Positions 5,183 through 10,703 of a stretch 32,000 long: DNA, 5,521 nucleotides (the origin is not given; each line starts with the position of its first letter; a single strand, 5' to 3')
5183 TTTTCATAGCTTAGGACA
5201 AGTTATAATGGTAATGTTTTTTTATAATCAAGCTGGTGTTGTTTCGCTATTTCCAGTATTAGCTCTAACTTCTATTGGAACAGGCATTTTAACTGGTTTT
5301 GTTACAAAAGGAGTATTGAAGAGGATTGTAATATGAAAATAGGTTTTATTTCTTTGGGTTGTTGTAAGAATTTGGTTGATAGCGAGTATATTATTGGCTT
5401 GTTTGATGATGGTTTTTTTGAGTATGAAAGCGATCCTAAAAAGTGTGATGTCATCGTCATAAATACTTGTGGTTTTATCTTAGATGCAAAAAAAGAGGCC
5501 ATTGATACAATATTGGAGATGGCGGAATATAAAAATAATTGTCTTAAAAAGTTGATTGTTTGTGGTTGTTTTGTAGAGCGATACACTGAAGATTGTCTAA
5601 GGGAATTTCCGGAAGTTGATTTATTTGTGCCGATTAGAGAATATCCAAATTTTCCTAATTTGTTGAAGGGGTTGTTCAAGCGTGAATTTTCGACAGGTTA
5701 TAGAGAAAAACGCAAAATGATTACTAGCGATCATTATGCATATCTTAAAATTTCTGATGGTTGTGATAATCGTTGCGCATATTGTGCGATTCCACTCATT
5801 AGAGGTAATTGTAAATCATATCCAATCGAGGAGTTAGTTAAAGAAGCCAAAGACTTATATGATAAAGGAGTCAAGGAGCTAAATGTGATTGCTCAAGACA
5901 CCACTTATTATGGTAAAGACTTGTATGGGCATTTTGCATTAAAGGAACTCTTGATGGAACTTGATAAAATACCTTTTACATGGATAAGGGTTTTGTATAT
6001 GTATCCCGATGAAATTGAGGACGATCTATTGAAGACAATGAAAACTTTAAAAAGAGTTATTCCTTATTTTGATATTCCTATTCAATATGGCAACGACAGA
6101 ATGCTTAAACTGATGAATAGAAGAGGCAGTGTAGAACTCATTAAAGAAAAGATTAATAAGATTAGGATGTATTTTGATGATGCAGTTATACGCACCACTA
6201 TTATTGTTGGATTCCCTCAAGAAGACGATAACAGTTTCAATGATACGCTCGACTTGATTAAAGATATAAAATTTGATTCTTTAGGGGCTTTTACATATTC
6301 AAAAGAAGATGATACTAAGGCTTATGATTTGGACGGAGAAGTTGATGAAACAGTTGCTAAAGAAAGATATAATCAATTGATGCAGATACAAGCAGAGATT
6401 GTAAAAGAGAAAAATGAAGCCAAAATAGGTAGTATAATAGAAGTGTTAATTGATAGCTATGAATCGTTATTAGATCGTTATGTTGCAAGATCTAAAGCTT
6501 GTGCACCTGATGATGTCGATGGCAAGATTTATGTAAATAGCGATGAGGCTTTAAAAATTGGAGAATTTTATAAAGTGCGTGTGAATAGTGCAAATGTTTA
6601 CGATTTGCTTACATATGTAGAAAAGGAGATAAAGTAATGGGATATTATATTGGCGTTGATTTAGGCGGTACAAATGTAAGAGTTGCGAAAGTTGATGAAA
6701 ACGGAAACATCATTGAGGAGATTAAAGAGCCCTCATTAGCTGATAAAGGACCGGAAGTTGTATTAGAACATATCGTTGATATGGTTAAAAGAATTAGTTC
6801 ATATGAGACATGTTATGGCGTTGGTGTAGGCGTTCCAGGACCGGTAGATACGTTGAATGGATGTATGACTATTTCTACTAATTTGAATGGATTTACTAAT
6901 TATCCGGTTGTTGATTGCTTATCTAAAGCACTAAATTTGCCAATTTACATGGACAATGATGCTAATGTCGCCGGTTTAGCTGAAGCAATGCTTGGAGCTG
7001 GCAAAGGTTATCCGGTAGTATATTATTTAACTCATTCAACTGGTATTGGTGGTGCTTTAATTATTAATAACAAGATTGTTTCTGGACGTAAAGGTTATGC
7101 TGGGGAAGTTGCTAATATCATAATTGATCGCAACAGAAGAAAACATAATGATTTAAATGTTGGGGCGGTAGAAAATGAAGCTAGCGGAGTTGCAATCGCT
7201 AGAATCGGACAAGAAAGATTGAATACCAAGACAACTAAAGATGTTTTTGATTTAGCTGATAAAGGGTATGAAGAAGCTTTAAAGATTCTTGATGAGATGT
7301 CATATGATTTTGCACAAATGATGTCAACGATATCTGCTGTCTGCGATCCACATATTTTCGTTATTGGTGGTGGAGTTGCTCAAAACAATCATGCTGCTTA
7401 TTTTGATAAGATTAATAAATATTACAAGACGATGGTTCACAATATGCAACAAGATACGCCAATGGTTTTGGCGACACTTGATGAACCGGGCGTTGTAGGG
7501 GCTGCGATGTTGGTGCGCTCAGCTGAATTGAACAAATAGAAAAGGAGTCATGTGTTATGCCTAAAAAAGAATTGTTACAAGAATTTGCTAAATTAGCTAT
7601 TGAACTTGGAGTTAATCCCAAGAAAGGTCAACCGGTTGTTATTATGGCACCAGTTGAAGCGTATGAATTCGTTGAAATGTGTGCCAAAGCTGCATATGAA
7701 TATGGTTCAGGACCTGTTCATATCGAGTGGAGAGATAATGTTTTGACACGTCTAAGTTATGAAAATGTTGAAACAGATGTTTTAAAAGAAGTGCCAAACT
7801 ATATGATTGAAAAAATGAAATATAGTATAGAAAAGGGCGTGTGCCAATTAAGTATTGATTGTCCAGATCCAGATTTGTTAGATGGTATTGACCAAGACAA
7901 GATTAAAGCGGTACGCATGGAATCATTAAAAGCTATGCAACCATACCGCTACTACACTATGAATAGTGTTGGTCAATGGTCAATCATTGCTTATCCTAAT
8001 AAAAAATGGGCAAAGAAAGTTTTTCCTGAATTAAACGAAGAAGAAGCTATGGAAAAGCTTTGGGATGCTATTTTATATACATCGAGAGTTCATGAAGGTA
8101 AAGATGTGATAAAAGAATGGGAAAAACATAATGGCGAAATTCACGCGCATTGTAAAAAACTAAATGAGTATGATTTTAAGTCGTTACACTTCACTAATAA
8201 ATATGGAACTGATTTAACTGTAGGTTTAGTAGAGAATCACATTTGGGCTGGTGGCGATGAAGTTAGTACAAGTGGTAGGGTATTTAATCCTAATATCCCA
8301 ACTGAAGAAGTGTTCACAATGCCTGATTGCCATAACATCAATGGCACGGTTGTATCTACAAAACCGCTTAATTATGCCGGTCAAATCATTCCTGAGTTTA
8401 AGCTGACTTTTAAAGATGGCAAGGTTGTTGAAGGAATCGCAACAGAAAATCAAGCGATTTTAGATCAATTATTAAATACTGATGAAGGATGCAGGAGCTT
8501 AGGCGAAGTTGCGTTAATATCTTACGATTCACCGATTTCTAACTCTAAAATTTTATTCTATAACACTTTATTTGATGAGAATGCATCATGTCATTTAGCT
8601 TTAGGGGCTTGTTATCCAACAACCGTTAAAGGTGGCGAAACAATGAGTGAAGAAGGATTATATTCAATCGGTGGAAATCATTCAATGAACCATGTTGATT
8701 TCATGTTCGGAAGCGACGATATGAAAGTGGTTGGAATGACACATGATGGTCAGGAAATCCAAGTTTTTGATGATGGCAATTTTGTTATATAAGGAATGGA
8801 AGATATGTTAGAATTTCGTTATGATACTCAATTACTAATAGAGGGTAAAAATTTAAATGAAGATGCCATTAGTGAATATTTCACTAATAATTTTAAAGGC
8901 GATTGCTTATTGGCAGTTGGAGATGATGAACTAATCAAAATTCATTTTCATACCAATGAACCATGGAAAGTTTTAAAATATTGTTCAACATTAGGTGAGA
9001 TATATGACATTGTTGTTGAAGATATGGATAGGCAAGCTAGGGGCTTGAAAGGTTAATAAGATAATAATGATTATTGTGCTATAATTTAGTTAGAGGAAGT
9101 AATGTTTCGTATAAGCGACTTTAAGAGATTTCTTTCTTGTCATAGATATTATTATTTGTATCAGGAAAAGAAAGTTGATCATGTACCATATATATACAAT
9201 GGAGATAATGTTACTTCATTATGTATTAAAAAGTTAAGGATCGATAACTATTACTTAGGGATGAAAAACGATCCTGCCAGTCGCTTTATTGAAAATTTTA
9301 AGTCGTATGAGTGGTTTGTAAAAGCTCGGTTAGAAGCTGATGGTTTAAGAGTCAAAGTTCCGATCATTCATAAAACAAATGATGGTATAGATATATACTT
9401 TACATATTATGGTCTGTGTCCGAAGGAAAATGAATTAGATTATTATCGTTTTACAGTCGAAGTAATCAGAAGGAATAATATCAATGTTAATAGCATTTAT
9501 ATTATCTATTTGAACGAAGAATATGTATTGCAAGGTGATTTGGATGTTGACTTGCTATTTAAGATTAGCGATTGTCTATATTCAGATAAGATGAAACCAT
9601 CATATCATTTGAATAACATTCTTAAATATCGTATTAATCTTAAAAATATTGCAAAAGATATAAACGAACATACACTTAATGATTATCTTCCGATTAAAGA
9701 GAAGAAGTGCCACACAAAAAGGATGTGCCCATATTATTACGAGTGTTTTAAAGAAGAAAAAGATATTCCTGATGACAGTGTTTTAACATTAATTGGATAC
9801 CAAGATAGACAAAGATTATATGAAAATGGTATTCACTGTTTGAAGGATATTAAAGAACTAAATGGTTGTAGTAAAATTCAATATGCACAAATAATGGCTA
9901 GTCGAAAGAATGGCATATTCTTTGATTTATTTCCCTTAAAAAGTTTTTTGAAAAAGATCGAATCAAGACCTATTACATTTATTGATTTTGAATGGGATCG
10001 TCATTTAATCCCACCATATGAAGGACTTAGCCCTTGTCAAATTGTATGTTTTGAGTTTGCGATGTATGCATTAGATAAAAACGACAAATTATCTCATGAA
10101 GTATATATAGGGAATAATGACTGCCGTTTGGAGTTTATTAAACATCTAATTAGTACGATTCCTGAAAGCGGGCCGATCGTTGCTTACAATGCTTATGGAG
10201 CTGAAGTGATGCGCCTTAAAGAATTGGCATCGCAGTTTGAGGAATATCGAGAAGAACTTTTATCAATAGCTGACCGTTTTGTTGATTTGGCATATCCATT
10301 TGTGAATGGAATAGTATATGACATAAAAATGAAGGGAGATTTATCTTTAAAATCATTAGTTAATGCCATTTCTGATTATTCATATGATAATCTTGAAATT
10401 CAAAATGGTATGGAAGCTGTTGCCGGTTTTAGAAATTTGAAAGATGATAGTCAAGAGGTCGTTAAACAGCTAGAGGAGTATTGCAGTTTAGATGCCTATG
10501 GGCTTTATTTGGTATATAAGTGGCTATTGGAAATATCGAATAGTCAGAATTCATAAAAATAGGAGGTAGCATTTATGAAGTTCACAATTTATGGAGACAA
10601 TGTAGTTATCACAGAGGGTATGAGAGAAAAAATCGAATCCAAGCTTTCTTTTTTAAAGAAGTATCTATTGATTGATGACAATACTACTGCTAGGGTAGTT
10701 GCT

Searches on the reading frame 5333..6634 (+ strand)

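Call 82: search_protein_families(library=pfam, proteins=[window:5333-6634:+], max_evalue=0.00001)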
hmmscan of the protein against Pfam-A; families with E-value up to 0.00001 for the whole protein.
window:5333-6634:+ (434 aa): 3 families
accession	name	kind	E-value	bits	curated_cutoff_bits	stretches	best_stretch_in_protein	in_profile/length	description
PF04055.27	Radical_SAM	-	9.8e-25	88.1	29.5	1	139-309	2-166/166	Radical SAM superfamily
PF00919.26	UPF0004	-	2.9e-22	79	27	1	2-99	1-97/98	Uncharacterized protein family UPF0004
PF18693.7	TRAM_2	-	3.6e-14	53.1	27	1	365-426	1-59/63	TRAM domain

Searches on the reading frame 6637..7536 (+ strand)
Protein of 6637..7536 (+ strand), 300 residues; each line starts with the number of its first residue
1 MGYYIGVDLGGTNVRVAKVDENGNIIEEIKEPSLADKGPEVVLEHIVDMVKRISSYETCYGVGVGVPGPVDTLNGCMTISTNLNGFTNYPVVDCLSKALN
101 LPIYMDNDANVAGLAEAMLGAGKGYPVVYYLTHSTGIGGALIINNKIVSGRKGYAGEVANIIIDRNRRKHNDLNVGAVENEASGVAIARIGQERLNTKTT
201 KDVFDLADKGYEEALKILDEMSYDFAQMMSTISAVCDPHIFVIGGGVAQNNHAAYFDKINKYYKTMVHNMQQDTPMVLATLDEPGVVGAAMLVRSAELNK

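Call 82: search_protein_families(library=pfam, proteins=[window:6637-7536:+], max_evalue=0.00001)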
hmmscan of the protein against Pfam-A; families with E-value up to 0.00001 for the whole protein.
window:6637-7536:+ (300 aa): 1 family
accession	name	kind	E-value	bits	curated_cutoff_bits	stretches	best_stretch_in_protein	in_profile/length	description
PF00480.26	ROK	-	5.6e-54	184.1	22.9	1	4-294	1-292/294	ROK family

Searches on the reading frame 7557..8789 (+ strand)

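Call 82: search_protein_families(library=pfam, proteins=[window:7557-8789:+], max_evalue=0.00001)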
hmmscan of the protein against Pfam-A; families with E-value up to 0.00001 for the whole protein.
window:7557-8789:+ (411 aa): 1 family
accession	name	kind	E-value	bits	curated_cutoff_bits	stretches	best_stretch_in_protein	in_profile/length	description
PF02073.20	Peptidase_M29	-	2.4e-157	524.4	27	1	4-409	2-406/406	Thermophilic metalloprotease (M29)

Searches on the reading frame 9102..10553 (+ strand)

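Call 82: search_protein_families(library=pfam, proteins=[window:9102-10553:+], max_evalue=0.00001)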
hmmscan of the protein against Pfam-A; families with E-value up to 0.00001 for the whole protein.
window:9102-10553:+ (484 aa): 1 family
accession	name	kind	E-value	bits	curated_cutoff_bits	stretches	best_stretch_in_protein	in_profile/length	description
PF11074.14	DUF2779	-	6.8e-26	91.4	23.3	1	293-415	2-126/126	Domain of unknown function(DUF2779)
